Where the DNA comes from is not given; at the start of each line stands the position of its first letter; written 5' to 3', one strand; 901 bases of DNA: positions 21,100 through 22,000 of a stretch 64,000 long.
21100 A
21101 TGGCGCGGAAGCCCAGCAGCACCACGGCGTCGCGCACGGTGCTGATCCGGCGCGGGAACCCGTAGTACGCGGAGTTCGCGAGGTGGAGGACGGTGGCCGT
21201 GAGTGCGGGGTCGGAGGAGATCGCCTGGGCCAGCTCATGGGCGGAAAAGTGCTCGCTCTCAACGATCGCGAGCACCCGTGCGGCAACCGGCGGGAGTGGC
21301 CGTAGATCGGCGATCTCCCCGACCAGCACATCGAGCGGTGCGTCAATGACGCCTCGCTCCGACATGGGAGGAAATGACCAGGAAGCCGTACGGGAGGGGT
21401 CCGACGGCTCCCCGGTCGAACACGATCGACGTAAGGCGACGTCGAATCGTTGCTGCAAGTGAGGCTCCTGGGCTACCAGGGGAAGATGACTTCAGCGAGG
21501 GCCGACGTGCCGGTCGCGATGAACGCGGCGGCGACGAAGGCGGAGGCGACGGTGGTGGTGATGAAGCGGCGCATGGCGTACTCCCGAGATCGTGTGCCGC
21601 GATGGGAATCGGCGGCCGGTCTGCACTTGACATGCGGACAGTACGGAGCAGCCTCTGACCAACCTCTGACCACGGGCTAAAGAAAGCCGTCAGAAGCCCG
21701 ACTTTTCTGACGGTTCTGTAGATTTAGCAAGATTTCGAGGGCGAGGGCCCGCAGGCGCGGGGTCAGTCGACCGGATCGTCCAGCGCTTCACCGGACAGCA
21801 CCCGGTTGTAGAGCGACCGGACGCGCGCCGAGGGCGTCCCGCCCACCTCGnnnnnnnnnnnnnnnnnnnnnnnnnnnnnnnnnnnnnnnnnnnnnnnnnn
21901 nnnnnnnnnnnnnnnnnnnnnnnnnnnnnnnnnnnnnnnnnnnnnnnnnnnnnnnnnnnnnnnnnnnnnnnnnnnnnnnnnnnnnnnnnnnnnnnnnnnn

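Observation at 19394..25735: Candidate new peptide-signalling cassette: STAND-TPR-SARP receptor, pro-peptide gene, HDOD protein and an unknown protein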

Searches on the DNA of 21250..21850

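Call 21: search_rna_families(source=window, start=21250, end=21850, threshold=evalue, max_evalue=10, show_alignments=3)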
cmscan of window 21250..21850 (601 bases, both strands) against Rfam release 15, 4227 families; matches with E-value up to 10: 6.
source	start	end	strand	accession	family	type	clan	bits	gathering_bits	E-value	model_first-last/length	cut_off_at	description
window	21373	21424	-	RF01791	F6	Gene; sRNA;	-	16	46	5.7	1-57/57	no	F6 TB sRNA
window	21753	21809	+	RF00043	Plasmid_R1162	Gene; antisense;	-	15.5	55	5.5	1-75/75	no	R1162-like plasmid antisense RNA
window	21479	21511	+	RF01309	sR60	Gene; snRNA; snoRNA; CD-box;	CL00132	15.1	50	1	1-55/55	no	Small nucleolar RNA sR60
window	21455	21507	+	RF01142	sR19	Gene; snRNA; snoRNA; CD-box;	-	13.2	45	1.3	1-63/63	no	Small nucleolar RNA sR19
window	21407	21480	-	RF02172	RFPL3-AS1_2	Gene; lncRNA;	-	10.6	40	4.6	1-71/71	no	RFPL3 antisense RNA 1 conserved region 2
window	21434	21485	+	RF02216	ZNFX1-AS1_2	Gene; lncRNA;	-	10.4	45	6.2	1-93/93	no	ZNFX1 antisense RNA 1 conserved region 2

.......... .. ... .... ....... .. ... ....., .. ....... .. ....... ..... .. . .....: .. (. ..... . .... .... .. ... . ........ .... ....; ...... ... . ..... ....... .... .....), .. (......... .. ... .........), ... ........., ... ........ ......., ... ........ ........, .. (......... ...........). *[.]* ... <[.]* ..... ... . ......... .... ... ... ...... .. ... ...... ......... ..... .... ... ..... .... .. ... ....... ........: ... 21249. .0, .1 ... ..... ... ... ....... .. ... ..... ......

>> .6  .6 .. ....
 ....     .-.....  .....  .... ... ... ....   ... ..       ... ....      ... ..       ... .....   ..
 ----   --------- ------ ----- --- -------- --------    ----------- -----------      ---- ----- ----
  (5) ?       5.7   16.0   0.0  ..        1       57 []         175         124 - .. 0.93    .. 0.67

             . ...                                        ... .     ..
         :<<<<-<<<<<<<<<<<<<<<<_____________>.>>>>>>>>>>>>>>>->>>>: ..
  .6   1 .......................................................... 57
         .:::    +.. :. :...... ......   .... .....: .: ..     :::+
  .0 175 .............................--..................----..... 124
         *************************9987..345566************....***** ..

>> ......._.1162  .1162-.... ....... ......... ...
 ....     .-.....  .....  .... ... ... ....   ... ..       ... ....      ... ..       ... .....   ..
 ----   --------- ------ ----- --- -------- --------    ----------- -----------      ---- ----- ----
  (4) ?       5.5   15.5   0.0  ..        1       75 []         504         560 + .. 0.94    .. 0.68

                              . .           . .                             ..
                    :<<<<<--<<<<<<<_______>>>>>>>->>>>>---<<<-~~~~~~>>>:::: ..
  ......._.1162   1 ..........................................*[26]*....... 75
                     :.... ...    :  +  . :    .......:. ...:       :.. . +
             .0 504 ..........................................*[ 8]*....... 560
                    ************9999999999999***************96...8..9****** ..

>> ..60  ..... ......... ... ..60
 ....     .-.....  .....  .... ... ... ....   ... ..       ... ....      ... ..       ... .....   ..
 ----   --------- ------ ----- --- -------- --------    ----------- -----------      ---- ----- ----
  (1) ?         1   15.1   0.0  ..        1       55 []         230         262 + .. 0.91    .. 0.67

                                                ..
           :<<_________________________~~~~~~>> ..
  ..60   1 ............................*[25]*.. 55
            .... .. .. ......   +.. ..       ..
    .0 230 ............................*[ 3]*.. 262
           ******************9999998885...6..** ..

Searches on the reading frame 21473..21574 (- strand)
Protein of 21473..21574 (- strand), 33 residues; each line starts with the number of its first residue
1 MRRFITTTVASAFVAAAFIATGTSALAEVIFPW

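Call 4: search_protein_families(library=pfam, proteins=[window:21473-21574:-], max_evalue=0.01)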
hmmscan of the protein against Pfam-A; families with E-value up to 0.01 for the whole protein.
window:21473-21574:- (33 aa): 0 families

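Call 84: list_cluster_members(proteins=[window:21476-21574:-, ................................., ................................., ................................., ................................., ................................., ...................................])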
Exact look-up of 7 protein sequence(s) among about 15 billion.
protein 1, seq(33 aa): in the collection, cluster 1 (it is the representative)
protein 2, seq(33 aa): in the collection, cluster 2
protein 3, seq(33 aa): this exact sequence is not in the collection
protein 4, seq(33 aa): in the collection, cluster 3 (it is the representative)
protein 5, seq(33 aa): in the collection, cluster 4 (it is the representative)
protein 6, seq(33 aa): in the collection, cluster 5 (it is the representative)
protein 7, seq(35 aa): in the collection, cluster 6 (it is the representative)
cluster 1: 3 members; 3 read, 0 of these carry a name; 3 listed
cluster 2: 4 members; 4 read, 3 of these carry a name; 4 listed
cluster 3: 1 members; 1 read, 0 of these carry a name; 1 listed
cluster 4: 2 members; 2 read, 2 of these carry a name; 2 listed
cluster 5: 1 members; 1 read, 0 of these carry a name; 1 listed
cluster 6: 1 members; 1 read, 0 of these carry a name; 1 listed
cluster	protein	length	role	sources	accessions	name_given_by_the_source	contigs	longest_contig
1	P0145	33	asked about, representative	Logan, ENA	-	-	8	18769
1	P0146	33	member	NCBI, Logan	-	-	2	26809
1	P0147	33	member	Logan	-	-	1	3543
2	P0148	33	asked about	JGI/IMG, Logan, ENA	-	hypothetical protein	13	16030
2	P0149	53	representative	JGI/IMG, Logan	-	hypothetical protein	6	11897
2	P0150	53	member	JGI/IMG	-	hypothetical protein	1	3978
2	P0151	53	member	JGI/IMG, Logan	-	-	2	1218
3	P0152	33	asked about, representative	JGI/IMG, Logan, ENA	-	-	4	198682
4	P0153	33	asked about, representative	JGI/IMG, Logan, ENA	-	hypothetical protein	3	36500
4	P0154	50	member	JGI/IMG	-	hypothetical protein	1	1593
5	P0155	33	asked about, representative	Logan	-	-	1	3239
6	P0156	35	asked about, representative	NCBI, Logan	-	-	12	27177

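Call 88: search_protein_families(library=ncbifam, proteins=[window:21476-21574:-], max_evalue=10)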
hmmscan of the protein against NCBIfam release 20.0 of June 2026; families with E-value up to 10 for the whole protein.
seq(33 aa): 0 families

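Call 89: search_protein_families(library=pfam, proteins=[window:21476-21574:-], max_evalue=10)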
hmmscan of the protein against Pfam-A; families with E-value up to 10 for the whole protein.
seq(33 aa): 0 families
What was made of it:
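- Tried and rejected: None in Pfam or NCBIfam (calls 88, 89), and database copies are named only 'hypothetical protein' (call 84).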
